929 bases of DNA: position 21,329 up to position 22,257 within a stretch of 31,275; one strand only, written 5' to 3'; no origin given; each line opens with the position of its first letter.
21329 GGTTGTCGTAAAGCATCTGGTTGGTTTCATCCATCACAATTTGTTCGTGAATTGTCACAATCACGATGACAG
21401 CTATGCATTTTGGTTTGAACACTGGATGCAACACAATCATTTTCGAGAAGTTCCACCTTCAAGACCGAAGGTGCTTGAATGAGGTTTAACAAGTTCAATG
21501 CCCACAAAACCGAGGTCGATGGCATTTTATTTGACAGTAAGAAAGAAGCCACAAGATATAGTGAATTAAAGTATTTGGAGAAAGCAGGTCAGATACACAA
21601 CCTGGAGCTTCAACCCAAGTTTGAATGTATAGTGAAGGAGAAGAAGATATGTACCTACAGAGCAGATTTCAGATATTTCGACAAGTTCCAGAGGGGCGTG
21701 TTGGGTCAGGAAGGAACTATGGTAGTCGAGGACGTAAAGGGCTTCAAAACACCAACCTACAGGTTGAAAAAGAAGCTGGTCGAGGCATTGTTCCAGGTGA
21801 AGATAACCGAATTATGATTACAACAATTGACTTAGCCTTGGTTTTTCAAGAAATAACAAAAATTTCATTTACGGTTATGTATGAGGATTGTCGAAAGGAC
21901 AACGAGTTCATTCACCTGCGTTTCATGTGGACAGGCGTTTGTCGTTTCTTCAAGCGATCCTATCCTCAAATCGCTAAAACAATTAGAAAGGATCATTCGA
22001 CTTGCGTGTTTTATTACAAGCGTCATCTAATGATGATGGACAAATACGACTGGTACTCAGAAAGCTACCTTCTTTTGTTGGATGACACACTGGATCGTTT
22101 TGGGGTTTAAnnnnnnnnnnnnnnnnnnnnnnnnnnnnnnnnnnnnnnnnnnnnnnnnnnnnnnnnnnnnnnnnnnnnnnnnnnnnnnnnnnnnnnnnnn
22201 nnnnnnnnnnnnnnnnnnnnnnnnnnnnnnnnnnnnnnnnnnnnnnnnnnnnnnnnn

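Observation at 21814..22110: Stand-alone DnaA domain-IV-like protein encoded immediately upstream of the phage initiator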

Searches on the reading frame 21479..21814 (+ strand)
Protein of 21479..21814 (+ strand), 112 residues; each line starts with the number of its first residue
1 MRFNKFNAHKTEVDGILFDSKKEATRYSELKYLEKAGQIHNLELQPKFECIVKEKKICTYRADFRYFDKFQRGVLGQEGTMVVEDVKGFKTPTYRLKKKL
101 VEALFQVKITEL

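Call 4: search_protein_families(library=pfam, proteins=[window:21479-21814:+], max_evalue=1)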
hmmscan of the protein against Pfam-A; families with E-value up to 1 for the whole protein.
window:21479-21814:+ (112 aa): 1 family
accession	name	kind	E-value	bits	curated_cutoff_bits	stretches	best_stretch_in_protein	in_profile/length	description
PF06356.17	DUF1064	-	9.3e-23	81.3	24.7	1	4-106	2-102/117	Protein of unknown function (DUF1064)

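Call 5: search_protein_families(library=phrogs, proteins=[window:21479-21814:+], max_evalue=0.1)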
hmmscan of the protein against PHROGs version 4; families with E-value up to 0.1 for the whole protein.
window:21479-21814:+ (112 aa): 3 families
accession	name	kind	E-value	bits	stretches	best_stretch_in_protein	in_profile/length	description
phrog_190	-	DNA, RNA and nucleotide metabolism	4.8e-34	119.1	1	1-111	173-280/338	Holliday junction resolvase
phrog_32087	-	unknown function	7.4e-10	40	1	54-111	13-66/67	-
phrog_31719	-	unknown function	1.8e-08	35.2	1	4-64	2-64/65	-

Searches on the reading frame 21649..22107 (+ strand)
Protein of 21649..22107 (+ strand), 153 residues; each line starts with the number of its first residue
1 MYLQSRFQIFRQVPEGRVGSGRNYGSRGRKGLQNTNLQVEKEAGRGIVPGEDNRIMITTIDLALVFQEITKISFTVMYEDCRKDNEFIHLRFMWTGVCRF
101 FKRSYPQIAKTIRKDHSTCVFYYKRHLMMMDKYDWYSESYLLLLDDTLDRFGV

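Call 79: predict_structure(alignment_id=A4)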
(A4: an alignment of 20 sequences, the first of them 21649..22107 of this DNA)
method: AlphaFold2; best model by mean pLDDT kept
length: 153 residues; sequences in the alignment: 20
mean_pLDDT: 68.9   pTM: 0.63
mean pLDDT of the five models: 68.9, 68.0, 63.2, 43.2, 40.0
residues with pLDDT >= 90: 57; 70-90: 32; 50-70: 11; < 50: 53
segments of 3 or more residues with pLDDT < 50: 1-53
pLDDT, mean of each block of 10 residues (from residue 1): 35 30 27 31 39 65 91 84 72 94 90 90 95 94 92 75
secondary structure, 60 per line:
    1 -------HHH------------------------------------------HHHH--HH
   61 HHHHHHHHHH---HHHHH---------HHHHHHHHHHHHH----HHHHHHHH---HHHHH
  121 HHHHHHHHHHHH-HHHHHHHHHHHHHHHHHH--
elements in order: H53-56 H59-70 H74-78 H88-100 H105-112 H116-132 H134-151

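Call 83: search_protein_families(library=pfam, proteins=[window:21649-22107:+], max_evalue=0.01)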
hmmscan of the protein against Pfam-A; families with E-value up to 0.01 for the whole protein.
window:21649-22107:+ (153 aa): 1 family
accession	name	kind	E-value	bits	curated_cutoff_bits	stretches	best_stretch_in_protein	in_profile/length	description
PF08299.17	Bac_DnaA_C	-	0.0056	17.1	31.5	1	83-120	24-63/69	Bacterial dnaA protein helix-turn-helix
